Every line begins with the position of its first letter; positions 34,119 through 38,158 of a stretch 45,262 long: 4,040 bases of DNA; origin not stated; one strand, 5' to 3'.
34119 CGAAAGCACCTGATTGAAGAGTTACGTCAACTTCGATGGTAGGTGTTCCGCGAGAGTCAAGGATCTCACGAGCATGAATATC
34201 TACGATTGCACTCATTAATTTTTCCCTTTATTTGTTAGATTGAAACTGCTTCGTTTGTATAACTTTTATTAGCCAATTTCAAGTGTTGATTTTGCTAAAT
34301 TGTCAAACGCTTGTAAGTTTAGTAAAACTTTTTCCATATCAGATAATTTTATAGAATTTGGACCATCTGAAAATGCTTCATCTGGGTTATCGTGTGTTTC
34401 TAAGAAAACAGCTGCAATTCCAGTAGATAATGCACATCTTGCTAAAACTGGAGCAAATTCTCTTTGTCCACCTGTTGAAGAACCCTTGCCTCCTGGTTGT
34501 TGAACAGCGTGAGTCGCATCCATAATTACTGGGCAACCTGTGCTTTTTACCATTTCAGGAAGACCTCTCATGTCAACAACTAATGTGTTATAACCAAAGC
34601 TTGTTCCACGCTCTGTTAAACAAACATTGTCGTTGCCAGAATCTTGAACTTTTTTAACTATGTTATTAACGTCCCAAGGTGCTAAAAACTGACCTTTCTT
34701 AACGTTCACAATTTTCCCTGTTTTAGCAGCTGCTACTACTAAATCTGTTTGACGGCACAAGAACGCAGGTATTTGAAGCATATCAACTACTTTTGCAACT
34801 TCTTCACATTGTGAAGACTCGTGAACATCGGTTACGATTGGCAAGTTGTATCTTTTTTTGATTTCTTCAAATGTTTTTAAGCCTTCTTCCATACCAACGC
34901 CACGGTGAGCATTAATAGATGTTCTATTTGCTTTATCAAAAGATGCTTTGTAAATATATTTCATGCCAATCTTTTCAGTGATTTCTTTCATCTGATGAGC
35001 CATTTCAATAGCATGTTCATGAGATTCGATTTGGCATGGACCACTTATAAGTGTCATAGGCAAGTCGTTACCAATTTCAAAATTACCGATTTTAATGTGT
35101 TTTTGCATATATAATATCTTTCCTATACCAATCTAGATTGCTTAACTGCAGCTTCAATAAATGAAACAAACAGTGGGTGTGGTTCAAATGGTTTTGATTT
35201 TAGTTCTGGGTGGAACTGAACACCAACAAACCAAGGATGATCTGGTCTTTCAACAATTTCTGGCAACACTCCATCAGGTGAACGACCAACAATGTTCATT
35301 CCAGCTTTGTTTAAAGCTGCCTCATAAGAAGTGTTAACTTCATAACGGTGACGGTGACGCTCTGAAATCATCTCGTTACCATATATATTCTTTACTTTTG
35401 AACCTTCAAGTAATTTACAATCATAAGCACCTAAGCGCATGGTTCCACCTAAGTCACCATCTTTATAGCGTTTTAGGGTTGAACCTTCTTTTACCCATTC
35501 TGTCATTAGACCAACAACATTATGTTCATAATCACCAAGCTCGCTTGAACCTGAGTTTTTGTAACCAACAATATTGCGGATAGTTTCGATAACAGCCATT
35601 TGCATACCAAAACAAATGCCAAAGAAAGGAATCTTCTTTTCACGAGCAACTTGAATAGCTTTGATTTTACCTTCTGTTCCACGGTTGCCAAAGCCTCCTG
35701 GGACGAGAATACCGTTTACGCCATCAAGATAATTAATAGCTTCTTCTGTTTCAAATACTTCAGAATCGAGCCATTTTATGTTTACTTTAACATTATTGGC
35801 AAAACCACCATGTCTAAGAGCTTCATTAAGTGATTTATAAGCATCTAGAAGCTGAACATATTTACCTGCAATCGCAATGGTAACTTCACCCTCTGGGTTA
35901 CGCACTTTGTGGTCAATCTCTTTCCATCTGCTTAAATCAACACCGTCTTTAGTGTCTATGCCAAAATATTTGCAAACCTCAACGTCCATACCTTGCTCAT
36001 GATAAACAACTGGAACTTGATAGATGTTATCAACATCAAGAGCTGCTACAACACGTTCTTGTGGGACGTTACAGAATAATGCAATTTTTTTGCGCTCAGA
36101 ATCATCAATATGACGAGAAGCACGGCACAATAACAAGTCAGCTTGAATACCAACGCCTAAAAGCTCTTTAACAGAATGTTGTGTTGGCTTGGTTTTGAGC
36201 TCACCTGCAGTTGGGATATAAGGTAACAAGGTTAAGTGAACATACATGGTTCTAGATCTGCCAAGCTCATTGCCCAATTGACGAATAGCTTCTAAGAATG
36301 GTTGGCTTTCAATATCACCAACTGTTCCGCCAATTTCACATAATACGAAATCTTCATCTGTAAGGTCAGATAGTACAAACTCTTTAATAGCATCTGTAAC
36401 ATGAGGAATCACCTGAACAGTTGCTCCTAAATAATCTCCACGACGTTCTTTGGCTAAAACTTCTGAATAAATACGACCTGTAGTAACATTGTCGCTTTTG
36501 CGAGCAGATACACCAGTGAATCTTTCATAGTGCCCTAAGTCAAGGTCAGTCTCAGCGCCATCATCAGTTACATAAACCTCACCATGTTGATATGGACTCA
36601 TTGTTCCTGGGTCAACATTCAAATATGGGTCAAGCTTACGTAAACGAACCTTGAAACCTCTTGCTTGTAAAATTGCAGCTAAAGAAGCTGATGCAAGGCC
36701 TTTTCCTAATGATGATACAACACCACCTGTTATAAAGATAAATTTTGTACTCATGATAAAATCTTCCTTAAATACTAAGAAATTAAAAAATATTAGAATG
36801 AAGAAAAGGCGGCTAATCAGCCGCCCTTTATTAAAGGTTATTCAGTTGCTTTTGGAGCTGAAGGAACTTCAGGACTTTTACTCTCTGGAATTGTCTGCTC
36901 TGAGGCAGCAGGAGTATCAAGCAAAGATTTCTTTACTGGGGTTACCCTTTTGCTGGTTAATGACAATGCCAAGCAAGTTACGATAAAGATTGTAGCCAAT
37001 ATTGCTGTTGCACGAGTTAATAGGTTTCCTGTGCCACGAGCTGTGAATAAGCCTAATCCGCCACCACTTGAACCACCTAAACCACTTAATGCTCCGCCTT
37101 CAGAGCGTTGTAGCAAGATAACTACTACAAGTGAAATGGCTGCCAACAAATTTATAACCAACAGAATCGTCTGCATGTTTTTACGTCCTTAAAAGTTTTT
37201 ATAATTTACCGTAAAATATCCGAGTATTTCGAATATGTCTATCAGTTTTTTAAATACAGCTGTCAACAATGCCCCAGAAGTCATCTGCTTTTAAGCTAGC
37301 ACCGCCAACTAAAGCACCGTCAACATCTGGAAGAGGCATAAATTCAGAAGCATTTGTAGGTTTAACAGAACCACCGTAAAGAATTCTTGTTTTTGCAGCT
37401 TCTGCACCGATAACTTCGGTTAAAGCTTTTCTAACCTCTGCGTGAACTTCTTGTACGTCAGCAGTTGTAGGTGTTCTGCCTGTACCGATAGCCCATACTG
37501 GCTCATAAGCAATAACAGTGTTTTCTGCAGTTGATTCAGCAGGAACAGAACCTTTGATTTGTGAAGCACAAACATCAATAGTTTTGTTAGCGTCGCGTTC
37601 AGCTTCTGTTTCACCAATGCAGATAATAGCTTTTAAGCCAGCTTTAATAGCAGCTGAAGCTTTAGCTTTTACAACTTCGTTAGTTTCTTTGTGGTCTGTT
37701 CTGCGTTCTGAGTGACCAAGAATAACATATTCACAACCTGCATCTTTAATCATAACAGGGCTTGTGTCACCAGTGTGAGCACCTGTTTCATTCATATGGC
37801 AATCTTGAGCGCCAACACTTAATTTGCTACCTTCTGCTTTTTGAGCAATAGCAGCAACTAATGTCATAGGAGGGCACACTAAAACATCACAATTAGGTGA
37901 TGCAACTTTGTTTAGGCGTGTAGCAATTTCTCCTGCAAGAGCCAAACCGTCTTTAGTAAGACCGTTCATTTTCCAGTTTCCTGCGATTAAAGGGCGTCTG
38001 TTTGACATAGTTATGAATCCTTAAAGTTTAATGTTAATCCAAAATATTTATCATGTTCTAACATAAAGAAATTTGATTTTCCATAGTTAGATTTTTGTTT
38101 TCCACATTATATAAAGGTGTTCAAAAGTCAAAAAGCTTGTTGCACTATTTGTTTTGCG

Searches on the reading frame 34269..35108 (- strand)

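Call 67: search_protein_families(library=ncbifam, proteins=[window:34269-35108:-], max_evalue=0.00001)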
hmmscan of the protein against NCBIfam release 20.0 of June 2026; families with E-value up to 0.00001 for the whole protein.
window:34269-35108:- (279 aa): 8 families
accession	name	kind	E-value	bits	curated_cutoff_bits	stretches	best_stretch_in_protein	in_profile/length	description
NF003543.0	PRK05198.1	equivalog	5.2e-129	429.1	242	1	2-273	2-272/273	3-deoxy-8-phosphooctulonate synthase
TIGR01362.1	KDO8P_synth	equivalog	7e-120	399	314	1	17-273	2-257/258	3-deoxy-8-phosphooctulonate synthase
NF009109.0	PRK12457.1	equivalog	1.2e-97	326.5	457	1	8-275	7-275/281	3-deoxy-8-phosphooctulonate synthase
NF006421.0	PRK08673.1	subfamily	1e-39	136.7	335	1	3-274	81-335/338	3-deoxy-7-phosphoheptulonate synthase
TIGR01361.1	DAHP_synth_Bsub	equivalog_domain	4.1e-34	118.1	267.75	1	5-265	14-257/260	3-deoxy-7-phosphoheptulonate synthase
NF009239.0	PRK12595.1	equivalog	3.8e-29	101.8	279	1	3-271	105-356/360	bifunctional 3-deoxy-7-phosphoheptulonate synthase/chorismate mutase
NF009933.0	PRK13396.1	subfamily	6.1e-29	101.1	486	1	8-269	92-338/352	3-deoxy-7-phosphoheptulonate synthase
NF041229.1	BagF_FevY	exception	4.2e-25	88.7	700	1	5-261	79-318/340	phospho-2-dehydro-3-deoxyheptonate aldolase BagF/FevY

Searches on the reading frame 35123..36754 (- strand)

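Call 67: search_protein_families(library=ncbifam, proteins=[window:35123-36754:-], max_evalue=0.00001)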
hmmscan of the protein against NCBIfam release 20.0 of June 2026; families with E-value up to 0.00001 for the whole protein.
window:35123-36754:- (543 aa): 6 families
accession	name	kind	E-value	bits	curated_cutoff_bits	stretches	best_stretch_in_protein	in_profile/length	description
NF003792.0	PRK05380.1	equivalog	9.3e-248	823.2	308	1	2-540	2-530/534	CTP synthase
TIGR00337.1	PyrG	equivalog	2.2e-226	752.5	462.75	1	2-535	2-526/526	glutamine hydrolyzing CTP synthase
NF004836.1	PRK06186.1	equivalog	1.5e-38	132.2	260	2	292-410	2-119/228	CTP synthase C-terminal region-related (seleno)protein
TIGR01368.1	CPSaseIIsmall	equivalog_domain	2.3e-08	33.4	307.35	0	340-386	209-258/361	glutamine-hydrolyzing carbamoyl-phosphate synthase small subunit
TIGR00888.1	guaA_Nterm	equivalog_domain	1.8e-07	30.8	172.15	0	331-388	25-84/188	glutamine-hydrolyzing GMP synthase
NF008471.0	PRK11366.1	equivalog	2e-07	30.7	266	0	484-535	192-243/254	gamma-glutamyl-gamma-aminobutyrate hydrolase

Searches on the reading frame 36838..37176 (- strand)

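Call 67: search_protein_families(library=ncbifam, proteins=[window:36838-37176:-], max_evalue=0.00001)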
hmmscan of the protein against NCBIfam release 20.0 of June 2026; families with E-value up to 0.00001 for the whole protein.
window:36838-37176:- (112 aa): 1 family
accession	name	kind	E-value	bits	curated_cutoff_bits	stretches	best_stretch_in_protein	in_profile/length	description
TIGR00810.1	secG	equivalog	1.1e-20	73.5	30.85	1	2-74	1-72/73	preprotein translocase subunit SecG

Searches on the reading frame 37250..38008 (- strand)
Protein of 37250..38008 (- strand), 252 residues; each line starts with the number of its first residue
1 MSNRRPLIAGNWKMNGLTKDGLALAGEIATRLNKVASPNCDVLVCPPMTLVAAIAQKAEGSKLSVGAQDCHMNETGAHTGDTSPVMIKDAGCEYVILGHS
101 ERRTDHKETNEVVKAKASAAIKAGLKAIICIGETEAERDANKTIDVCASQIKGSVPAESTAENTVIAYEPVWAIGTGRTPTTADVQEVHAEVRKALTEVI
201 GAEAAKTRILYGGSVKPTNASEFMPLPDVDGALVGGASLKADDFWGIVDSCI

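Call 67: search_protein_families(library=ncbifam, proteins=[window:37250-38008:-], max_evalue=0.00001)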
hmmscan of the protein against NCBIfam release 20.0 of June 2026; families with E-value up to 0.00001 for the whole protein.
window:37250-38008:- (252 aa): 9 families
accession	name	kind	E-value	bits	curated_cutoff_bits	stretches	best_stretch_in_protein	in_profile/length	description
NF010569.0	PRK13962.1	equivalog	4.3e-80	269.7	883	1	3-249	396-642/645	bifunctional phosphoglycerate kinase/triosephosphate isomerase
NF000722.0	PRK00042.2-1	equivalog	8.3e-64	215.3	293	1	7-251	5-248/256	triose-phosphate isomerase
NF011163.0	PRK14565.1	equivalog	1.1e-61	208.5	298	1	7-251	4-234/240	triosephosphate isomerase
TIGR00419.1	tim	equivalog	4.6e-60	203.3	130.6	1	7-242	1-228/228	triose-phosphate isomerase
NF000728.0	PRK00042.3-2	equivalog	1.1e-45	155.9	255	1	8-249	3-227/231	triose-phosphate isomerase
NF011497.0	PRK14905.1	equivalog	3.3e-42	145.1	485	1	51-250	56-258/357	triosephosphate isomerase/PTS system glucose/sucrose-specific transporter subunit IIB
NF012036.0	PRK15492.1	equivalog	2.1e-41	142.1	509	1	23-250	25-257/261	triosephosphate isomerase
NF000729.0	PRK00042.3-3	equivalog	7.6e-25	88.1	309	1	63-248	54-231/234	triose-phosphate isomerase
NF003302.0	PRK04302.1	subfamily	8.2e-16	58.4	132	1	25-138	21-128/223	triose-phosphate isomerase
